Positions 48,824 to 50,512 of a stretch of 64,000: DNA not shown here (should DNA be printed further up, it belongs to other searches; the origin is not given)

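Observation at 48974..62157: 13-kb lower-GC accessory island encoding an unassigned extracellular glycan-capture/import system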

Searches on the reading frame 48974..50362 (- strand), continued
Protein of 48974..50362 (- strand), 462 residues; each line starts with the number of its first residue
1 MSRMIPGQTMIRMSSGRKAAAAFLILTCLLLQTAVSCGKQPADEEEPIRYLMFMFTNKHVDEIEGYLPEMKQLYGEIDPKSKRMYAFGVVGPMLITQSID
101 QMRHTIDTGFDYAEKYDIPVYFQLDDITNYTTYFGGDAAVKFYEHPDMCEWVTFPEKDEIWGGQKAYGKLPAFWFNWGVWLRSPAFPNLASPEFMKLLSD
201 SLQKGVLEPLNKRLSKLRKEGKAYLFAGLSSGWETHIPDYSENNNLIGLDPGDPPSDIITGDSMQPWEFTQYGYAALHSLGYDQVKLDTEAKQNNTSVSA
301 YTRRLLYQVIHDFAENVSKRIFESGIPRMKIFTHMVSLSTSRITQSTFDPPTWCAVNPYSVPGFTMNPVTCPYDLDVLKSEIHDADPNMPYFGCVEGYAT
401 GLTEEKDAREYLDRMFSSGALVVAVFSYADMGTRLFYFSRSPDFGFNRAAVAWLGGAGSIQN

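Call 53: list_cluster_members(proteins=[P0264, P0268, P0271, P0273, P0276, P0282, P0284, P0299, P0304, P0325])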
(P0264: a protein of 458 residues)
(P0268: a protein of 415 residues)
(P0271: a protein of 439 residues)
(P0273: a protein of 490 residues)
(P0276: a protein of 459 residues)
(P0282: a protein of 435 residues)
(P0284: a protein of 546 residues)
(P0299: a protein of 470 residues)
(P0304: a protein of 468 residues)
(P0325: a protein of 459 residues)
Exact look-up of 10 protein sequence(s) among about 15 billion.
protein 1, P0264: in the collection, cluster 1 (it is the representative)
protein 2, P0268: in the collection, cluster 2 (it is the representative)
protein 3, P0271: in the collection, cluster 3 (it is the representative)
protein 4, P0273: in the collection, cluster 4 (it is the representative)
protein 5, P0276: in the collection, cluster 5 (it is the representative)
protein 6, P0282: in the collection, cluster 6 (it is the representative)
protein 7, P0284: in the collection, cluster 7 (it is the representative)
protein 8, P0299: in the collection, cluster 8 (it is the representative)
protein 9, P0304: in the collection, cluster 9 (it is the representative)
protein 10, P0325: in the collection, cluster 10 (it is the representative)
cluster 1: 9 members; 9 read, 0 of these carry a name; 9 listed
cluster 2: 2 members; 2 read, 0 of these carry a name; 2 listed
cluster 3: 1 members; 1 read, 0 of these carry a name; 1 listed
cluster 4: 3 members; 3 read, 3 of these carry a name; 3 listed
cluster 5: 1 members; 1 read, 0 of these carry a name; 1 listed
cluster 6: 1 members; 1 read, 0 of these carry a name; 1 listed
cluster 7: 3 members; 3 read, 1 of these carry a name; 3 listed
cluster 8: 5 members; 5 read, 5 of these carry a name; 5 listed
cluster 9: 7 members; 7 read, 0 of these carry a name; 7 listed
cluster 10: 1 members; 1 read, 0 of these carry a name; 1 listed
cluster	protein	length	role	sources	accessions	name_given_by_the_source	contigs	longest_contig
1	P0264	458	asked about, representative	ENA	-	-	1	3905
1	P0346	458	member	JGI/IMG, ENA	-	-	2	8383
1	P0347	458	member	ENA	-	-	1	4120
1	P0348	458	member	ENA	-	-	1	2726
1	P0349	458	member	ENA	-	-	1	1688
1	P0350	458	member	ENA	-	-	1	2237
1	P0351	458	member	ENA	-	-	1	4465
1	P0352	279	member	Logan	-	-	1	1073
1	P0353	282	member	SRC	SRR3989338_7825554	-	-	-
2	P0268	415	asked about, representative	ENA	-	-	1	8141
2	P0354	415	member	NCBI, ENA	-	-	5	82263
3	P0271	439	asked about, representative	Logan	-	-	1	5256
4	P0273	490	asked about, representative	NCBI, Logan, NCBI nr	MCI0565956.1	hypothetical protein L0Y46_02040 [bacterium] | hypothetical protein [bacterium]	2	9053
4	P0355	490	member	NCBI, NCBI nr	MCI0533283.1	hypothetical protein L0Y49_03645 [bacterium] | hypothetical protein [bacterium]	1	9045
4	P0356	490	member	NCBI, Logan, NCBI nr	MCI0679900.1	hypothetical protein L0Y41_00985 [bacterium] | hypothetical protein [bacterium]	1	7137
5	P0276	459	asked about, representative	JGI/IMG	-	-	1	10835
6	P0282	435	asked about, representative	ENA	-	-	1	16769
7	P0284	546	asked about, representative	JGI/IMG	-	-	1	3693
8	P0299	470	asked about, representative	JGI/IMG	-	hypothetical protein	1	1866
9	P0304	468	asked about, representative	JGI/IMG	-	-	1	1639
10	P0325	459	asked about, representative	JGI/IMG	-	-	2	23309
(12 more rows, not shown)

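Call 57: search_protein_families(library=ncbifam, max_evalue=0.00001, proteins=[L008:18706-19614:+, L001:11402-12316:+, L005:11519-12421:+, L011:11432-12376:+, L008:19638-20642:+, L011:12401-13399:+, L012:12230-13282:+, L008:15385-18648:+, L005:7945-10065:+])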
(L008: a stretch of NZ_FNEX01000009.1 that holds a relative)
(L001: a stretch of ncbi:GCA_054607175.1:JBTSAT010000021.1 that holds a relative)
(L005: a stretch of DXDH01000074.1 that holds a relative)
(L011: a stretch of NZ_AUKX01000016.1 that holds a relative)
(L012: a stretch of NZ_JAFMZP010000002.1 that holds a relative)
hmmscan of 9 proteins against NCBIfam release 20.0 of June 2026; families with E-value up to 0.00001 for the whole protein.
L008:18706-19614:+ (302 aa): 33 families (the best 25 are shown)
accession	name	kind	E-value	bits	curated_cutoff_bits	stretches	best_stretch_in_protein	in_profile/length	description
TIGR02152.1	D_ribokin_bact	equivalog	1.3e-109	366.1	299.65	1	5-299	1-296/298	ribokinase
NF008353.0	PRK11142.1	equivalog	1.5e-103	346.5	341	1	4-299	4-299/307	ribokinase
TIGR03168.1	1-PFK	subfamily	1.9e-29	102.6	216.4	1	14-293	11-291/305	hexose kinase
TIGR04382.1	myo_inos_iolC_N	equivalog_domain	7.7e-28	97.7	300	1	37-299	32-305/309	5-dehydro-2-deoxygluconokinase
NF006957.1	PRK09434.1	equivalog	6.7e-27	94.8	450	1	36-298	24-301/302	fructokinase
TIGR03828.1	pfkB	equivalog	3.1e-26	92.1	292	1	13-292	10-290/305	1-phosphofructokinase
TIGR02198.1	rfaE_dom_I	equivalog_domain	4.4e-26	91.8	345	1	40-291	48-304/315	D-glycero-beta-D-manno-heptose-7-phosphate kinase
NF007355.0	PRK09850.1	equivalog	9.1e-24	84.1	540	1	4-284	6-287/313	pseudouridine kinase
NF053626.1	RibKinHalex1628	equivalog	1.3e-23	84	330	1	5-297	4-285/293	ATP-dependent ribose-1-phosphate kinase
NF040938.1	KDG_KDGal_kin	equivalog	1.8e-23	83.1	400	1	40-299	31-299/305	bifunctional 2-dehydro-3-deoxygluconokinase/2-dehydro-3-deoxygalactonokinase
NF049991.1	TagKinase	equivalog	8.4e-22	77.4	420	1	48-298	50-310/321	tagatose kinase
NF041134.1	R1P_kin_Thcocales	equivalog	6.2e-21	75.1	500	1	5-293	3-272/291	ADP-dependent ribose-1-phosphate kinase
NF008454.0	PRK11316.1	equivalog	1.3e-20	73.4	521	1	38-293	50-304/475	bifunctional D-glycero-beta-D-manno-heptose-7-phosphate kinase/D-glycero-beta-D-manno-heptose 1-phosphate adenylyltransferase HldE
NF041320.1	pfkB_Halo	equivalog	1.3e-18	67.5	400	1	12-290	10-283/302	1-phosphofructokinase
NF007632.0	PRK10294.1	equivalog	1.4e-18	67.2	353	1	36-289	35-292/310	6-phosphofructokinase II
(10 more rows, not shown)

L001:11402-12316:+ (304 aa): 23 families
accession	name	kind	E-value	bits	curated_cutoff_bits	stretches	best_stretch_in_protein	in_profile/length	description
TIGR02152.1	D_ribokin_bact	equivalog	7.1e-70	235.7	299.65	1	8-295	1-297/298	ribokinase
NF008353.0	PRK11142.1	equivalog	1.5e-54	185.6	341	1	8-300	5-305/307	ribokinase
NF053626.1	RibKinHalex1628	equivalog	9.4e-23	81.1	330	1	6-299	2-292/293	ATP-dependent ribose-1-phosphate kinase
TIGR03168.1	1-PFK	subfamily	1.2e-22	80.2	216.4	2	211-286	214-289/305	hexose kinase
TIGR03828.1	pfkB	equivalog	1.7e-21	76.5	292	2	212-286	215-289/305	1-phosphofructokinase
TIGR04382.1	myo_inos_iolC_N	equivalog_domain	1e-20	74.2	300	1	181-298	192-309/309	5-dehydro-2-deoxygluconokinase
NF040938.1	KDG_KDGal_kin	equivalog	6.9e-19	68.1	400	1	172-298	178-303/305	bifunctional 2-dehydro-3-deoxygluconokinase/2-dehydro-3-deoxygalactonokinase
NF041134.1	R1P_kin_Thcocales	equivalog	7.4e-18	65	500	1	8-296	3-280/291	ADP-dependent ribose-1-phosphate kinase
NF006957.1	PRK09434.1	equivalog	2.7e-17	63.2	450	1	187-293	189-301/302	fructokinase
NF041320.1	pfkB_Halo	equivalog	1.1e-14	54.6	400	1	212-296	210-292/302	1-phosphofructokinase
TIGR02198.1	rfaE_dom_I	equivalog_domain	2.2e-13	50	345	1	47-286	52-304/315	D-glycero-beta-D-manno-heptose-7-phosphate kinase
NF007321.0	PRK09813.1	equivalog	9.9e-11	41.6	247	1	39-284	21-260/261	fructoselysine 6-kinase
NF049991.1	TagKinase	equivalog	1.3e-10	40.6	420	1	192-300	209-317/321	tagatose kinase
NF041332.1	KDG_KDGal_kin_Halo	equivalog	2e-10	40.6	440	1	189-300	202-312/320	bifunctional 2-dehydro-3-deoxygluconokinase/2-dehydro-3-deoxygalactonokinase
NF008454.0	PRK11316.1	equivalog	3.1e-09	36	521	1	42-287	51-303/475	bifunctional D-glycero-beta-D-manno-heptose-7-phosphate kinase/D-glycero-beta-D-manno-heptose 1-phosphate adenylyltransferase HldE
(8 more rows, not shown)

L005:11519-12421:+ (300 aa): 24 families
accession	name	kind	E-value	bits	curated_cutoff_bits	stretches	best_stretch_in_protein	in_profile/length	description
TIGR02152.1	D_ribokin_bact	equivalog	1.2e-90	303.8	299.65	1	8-296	1-297/298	ribokinase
NF008353.0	PRK11142.1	equivalog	5.7e-77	259.2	341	1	5-296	2-300/307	ribokinase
TIGR04382.1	myo_inos_iolC_N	equivalog_domain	9.5e-25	87.5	300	2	171-296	179-306/309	5-dehydro-2-deoxygluconokinase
NF006957.1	PRK09434.1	equivalog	3e-24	86.1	450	2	175-294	174-301/302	fructokinase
NF041134.1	R1P_kin_Thcocales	equivalog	1.5e-22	80.3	500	1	8-296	3-279/291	ADP-dependent ribose-1-phosphate kinase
NF040938.1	KDG_KDGal_kin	equivalog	1.8e-22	79.9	400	1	42-295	30-299/305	bifunctional 2-dehydro-3-deoxygluconokinase/2-dehydro-3-deoxygalactonokinase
NF053626.1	RibKinHalex1628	equivalog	6.3e-20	71.8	330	1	5-295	1-287/293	ATP-dependent ribose-1-phosphate kinase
NF049991.1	TagKinase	equivalog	5.7e-19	68.1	420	1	52-294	51-310/321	tagatose kinase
TIGR02198.1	rfaE_dom_I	equivalog_domain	7.3e-17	61.5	345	1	42-286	47-303/315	D-glycero-beta-D-manno-heptose-7-phosphate kinase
TIGR03168.1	1-PFK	subfamily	2.2e-16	59.6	216.4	1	27-285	20-287/305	hexose kinase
TIGR03828.1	pfkB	equivalog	3.2e-16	59.3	292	1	16-286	10-289/305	1-phosphofructokinase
NF007321.0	PRK09813.1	equivalog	7.3e-14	51.9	247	1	208-285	183-260/261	fructoselysine 6-kinase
NF041332.1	KDG_KDGal_kin_Halo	equivalog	1.2e-13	51.3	440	1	166-290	175-302/320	bifunctional 2-dehydro-3-deoxygluconokinase/2-dehydro-3-deoxygalactonokinase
NF041164.1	NucKinThplmales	equivalog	3.6e-13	49.4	450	1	5-283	1-275/295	nucleoside kinase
NF052444.1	DhDoxglucKinKdgK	equivalog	7.5e-12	45.3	400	1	170-286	178-296/303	2-dehydro-3-deoxygluconokinase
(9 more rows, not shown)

L011:11432-12376:+ (314 aa): 28 families (the best 25 are shown)
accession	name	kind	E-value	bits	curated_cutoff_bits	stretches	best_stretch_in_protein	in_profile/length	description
TIGR02152.1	D_ribokin_bact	equivalog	5.2e-106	354.3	299.65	1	13-311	1-296/298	ribokinase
NF008353.0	PRK11142.1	equivalog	6.1e-100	334.7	341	1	11-312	3-300/307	ribokinase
NF006957.1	PRK09434.1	equivalog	8.8e-29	100.9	450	1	42-310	22-301/302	fructokinase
TIGR03168.1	1-PFK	subfamily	2.2e-27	95.8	216.4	1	34-303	22-289/305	hexose kinase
TIGR03828.1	pfkB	equivalog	9.2e-25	87.3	292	1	22-304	11-290/305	1-phosphofructokinase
TIGR04382.1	myo_inos_iolC_N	equivalog_domain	2.2e-23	83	300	1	13-311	4-305/309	5-dehydro-2-deoxygluconokinase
NF007355.0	PRK09850.1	equivalog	5.6e-23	81.5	540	1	11-272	5-268/313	pseudouridine kinase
TIGR02198.1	rfaE_dom_I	equivalog_domain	2.3e-22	79.5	345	1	37-303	37-304/315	D-glycero-beta-D-manno-heptose-7-phosphate kinase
NF053626.1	RibKinHalex1628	equivalog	3.8e-22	79.1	330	1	12-303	3-280/293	ATP-dependent ribose-1-phosphate kinase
NF040938.1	KDG_KDGal_kin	equivalog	4.6e-21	75.2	400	1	46-311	29-299/305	bifunctional 2-dehydro-3-deoxygluconokinase/2-dehydro-3-deoxygalactonokinase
NF049991.1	TagKinase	equivalog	6.1e-21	74.5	420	1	57-301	51-301/321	tagatose kinase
NF041320.1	pfkB_Halo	equivalog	4e-19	69.1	400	1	33-303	23-284/302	1-phosphofructokinase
NF041134.1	R1P_kin_Thcocales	equivalog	7e-18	65.1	500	1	13-305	3-272/291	ADP-dependent ribose-1-phosphate kinase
NF008454.0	PRK11316.1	equivalog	1.2e-17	63.7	521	1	47-302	50-301/475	bifunctional D-glycero-beta-D-manno-heptose-7-phosphate kinase/D-glycero-beta-D-manno-heptose 1-phosphate adenylyltransferase HldE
NF007416.0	PRK09954.1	equivalog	4.2e-17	62.1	561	1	13-295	60-344/362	sugar kinase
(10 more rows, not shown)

L008:19638-20642:+ (334 aa): 2 families
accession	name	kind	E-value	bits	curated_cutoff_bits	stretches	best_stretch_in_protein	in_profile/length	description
TIGR00776.1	RhaT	subfamily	2.4e-13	49.9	319.6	1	11-230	3-200/290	RhaT/GlcU family sugar-proton symporter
NF010022.0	PRK13499.1-2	equivalog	1.6e-10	40.9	369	1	12-326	8-332/338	L-rhamnose/proton symporter RhaT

L011:12401-13399:+ (332 aa): 1 family
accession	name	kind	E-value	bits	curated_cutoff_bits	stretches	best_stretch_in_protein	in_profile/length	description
TIGR00776.1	RhaT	subfamily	3.1e-11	42.9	319.6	1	11-307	3-267/290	RhaT/GlcU family sugar-proton symporter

L012:12230-13282:+ (350 aa): 0 families

L008:15385-18648:+ (1087 aa): 2 families
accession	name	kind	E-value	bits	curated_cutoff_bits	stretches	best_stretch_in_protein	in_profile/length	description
NF049897.1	AlphaRhamBT4145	equivalog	7.3e-86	289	1300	3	570-1053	360-856/897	alpha-L-rhamnosidase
NF045579.1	rhamnoside_JR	domain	3.9e-35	120.7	50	1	930-1050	2-121/123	glycosylhydrolase-like jelly roll fold domain-containing protein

L005:7945-10065:+ (706 aa): 1 family
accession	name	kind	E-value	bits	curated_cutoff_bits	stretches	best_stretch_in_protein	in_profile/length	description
NF041572.1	rhamnosid_Flavobac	equivalog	6.4e-06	24.5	1800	1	266-404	381-528/946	alpha-L-rhamnosidase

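Call 61: list_cluster_members(proteins=[P0001, P0073, P0193, P0199, P0202, P0216, P0227, P0233, P0079, P0089])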
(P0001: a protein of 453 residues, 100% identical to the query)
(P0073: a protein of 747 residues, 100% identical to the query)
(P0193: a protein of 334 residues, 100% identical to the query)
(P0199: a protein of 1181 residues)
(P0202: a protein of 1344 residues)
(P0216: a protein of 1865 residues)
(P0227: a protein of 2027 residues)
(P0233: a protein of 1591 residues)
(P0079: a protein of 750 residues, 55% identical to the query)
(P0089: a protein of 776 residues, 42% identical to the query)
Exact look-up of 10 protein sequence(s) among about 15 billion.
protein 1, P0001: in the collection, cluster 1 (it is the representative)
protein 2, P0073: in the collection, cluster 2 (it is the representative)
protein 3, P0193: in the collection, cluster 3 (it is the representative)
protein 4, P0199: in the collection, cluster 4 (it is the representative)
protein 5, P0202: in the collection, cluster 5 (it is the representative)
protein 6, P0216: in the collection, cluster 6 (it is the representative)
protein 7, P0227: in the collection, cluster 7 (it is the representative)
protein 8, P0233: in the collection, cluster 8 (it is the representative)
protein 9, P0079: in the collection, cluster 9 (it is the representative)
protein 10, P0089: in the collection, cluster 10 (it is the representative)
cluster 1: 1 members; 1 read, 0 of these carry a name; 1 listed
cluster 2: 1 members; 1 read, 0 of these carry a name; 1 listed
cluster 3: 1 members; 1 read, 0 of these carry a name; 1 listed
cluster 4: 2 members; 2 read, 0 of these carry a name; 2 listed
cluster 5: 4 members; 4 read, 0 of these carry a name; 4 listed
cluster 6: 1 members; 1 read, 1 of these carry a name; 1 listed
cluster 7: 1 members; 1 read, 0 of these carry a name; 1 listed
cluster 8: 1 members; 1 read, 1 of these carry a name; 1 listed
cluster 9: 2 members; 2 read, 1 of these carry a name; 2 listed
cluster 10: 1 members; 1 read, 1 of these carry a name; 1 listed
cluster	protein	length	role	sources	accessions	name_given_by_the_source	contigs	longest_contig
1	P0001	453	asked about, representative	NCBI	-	-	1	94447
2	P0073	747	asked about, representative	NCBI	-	-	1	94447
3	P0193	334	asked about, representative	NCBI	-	-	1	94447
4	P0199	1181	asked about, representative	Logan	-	-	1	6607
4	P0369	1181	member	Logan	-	-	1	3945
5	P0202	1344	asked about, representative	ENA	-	-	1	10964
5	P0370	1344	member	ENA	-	-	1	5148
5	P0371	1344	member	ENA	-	-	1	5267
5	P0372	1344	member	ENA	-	-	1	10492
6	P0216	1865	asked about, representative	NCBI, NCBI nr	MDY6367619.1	MAG: InlB B-repeat-containing protein [Clostridia bacterium] | InlB B-repeat-containing protein [Clostridia bacterium]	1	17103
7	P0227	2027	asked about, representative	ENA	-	-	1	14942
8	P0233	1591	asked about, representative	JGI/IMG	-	alpha-L-rhamnosidase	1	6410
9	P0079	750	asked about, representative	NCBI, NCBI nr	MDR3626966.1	MAG: glycosyl hydrolase [Ignavibacteriaceae bacterium] | glycosyl hydrolase [Ignavibacteriaceae bacterium]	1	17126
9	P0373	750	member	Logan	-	-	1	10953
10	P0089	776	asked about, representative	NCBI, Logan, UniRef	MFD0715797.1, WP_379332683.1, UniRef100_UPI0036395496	glycosyl hydrolase [Paenibacillus sp. GCM10027626] | glycosyl hydrolase n=1 Tax=Paenibacillus sp. GCM10027626 TaxID=3273411 RepID=UPI0036395496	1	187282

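Call 67: search_solved_structures(query=A1, max_evalue=10)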
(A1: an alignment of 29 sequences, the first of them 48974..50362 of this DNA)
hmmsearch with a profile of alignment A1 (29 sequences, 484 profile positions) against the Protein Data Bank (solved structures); distinct sequences matched with E-value up to 10: 4.
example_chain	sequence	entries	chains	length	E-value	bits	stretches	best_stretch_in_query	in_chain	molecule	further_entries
3qd8_A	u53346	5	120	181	0.71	11.7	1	93-130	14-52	Probable bacterioferritin BfrB | Ferritin BfrB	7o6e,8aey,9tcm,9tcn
3oj5_A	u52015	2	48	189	0.76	11.6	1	93-130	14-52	Ferritin family protein | Probable bacterioferritin BfrB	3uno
9qbp_A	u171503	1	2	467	1.9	10.2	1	369-447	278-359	DUF4365 domain-containing protein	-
9fqr_Hf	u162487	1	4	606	3.2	9.5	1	243-313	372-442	Radial spoke head protein 3 homolog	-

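Call 73: search_protein_families(library=pfam, max_evalue=0.0001, proteins=[L072:7956-9758:+, L047:1900-3414:-, L023:15856-17118:-, L048:253-1473:+, L028:14076-15548:-, L078:13572-14942:-, L066:13546-15720:-, L048:1463-2440:+, L033:11474-12970:-, L070:7825-9855:+])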
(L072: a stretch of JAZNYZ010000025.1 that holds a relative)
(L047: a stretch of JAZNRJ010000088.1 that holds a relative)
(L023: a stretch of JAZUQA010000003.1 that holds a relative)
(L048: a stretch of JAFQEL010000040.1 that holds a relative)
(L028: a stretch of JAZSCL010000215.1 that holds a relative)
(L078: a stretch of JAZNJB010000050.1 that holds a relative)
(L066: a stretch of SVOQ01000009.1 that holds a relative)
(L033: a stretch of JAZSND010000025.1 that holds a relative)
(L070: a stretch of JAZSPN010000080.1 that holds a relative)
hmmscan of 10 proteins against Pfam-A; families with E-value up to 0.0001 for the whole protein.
L072:7956-9758:+ (600 aa): 0 families

L047:1900-3414:- (504 aa): 1 family
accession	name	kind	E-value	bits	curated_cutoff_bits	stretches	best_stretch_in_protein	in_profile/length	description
PF13347.12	MFS_2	-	4.9e-42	144.4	27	1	49-462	23-426/427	MFS/sugar transport protein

L023:15856-17118:- (420 aa): 1 family
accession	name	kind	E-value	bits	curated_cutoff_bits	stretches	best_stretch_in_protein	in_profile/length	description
PF14751.11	DUF4474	-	2.6e-37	129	23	1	176-335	9-167/240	Domain of unknown function (DUF4474)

L048:253-1473:+ (406 aa): 0 families

L028:14076-15548:- (490 aa): 1 family
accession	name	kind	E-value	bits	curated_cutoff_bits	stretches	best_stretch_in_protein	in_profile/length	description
PF04734.18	Ceramidase_alk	-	7.2e-10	38.5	32.1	1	92-279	25-233/509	Neutral/alkaline non-lysosomal ceramidase, N-terminal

L078:13572-14942:- (456 aa): 0 families

L066:13546-15720:- (724 aa): 1 family
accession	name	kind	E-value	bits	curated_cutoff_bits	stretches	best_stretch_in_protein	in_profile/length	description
PF07494.17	Reg_prop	-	4e-05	23.8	20.4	0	182-203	3-24/24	Two component regulator propeller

L048:1463-2440:+ (325 aa): 9 families
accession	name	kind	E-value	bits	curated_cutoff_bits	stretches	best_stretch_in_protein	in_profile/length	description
PF01370.27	Epimerase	-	2e-61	207.9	20.9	1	6-253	1-240/240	NAD dependent epimerase/dehydratase family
PF16363.11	GDP_Man_Dehyd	-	6.9e-59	200.4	27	1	7-315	1-331/332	GDP-mannose 4,6 dehydratase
PF04321.23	RmlD_sub_bind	-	6.2e-20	71.9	27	1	5-276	2-237/287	RmlD substrate binding domain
PF01073.25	3Beta_HSD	-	9.9e-20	71.1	22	1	7-276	1-273/280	3-beta hydroxysteroid dehydrogenase/isomerase family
PF02719.21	Polysacc_synt_2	-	1.1e-15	58.1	20.2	1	6-232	1-214/293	Polysaccharide biosynthesis protein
PF00106.31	adh_short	-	1.5e-07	31.5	26.6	1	4-117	1-119/195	short chain dehydrogenase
PF13460.12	NAD_binding_10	-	7.7e-07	29.6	27.2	1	10-161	1-126/184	NAD(P)H-binding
PF07993.18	NAD_binding_4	-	3.4e-06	26.8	20.1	1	8-169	1-177/258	Male sterility protein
PF08659.16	KR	-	1.6e-05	25.4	22.6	1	6-141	3-148/180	KR domain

L033:11474-12970:- (498 aa): 1 family
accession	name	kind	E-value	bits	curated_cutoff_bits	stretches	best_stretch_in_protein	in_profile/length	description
PF00202.27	Aminotran_3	-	2.5e-55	188.3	30.5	1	74-485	8-402/403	Aminotransferase class-III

L070:7825-9855:+ (676 aa): 6 families
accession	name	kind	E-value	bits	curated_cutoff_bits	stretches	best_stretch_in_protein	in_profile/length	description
PF00009.33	GTP_EFTU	-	1.6e-52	178.3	26.5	1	11-253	3-187/188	Elongation factor Tu GTP binding domain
PF00679.30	EFG_C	-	1.4e-14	54.3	27.9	1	566-646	2-83/89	Elongation factor G C-terminus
PF03764.24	EFG_IV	-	3.2e-13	49.9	24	1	448-559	1-117/121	Elongation factor G, domain IV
PF01926.29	MMR_HSR1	-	3.5e-05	24.3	21.9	1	23-137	11-113/113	50S ribosome-binding GTPase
PF14492.12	EFG_III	-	4.4e-05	23.9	27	1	374-444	4-72/75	Elongation Factor G, domain III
PF16658.11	RF3_C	-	9.6e-05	22.6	40.1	0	385-447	18-80/132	Class II release factor RF3, C-terminal domain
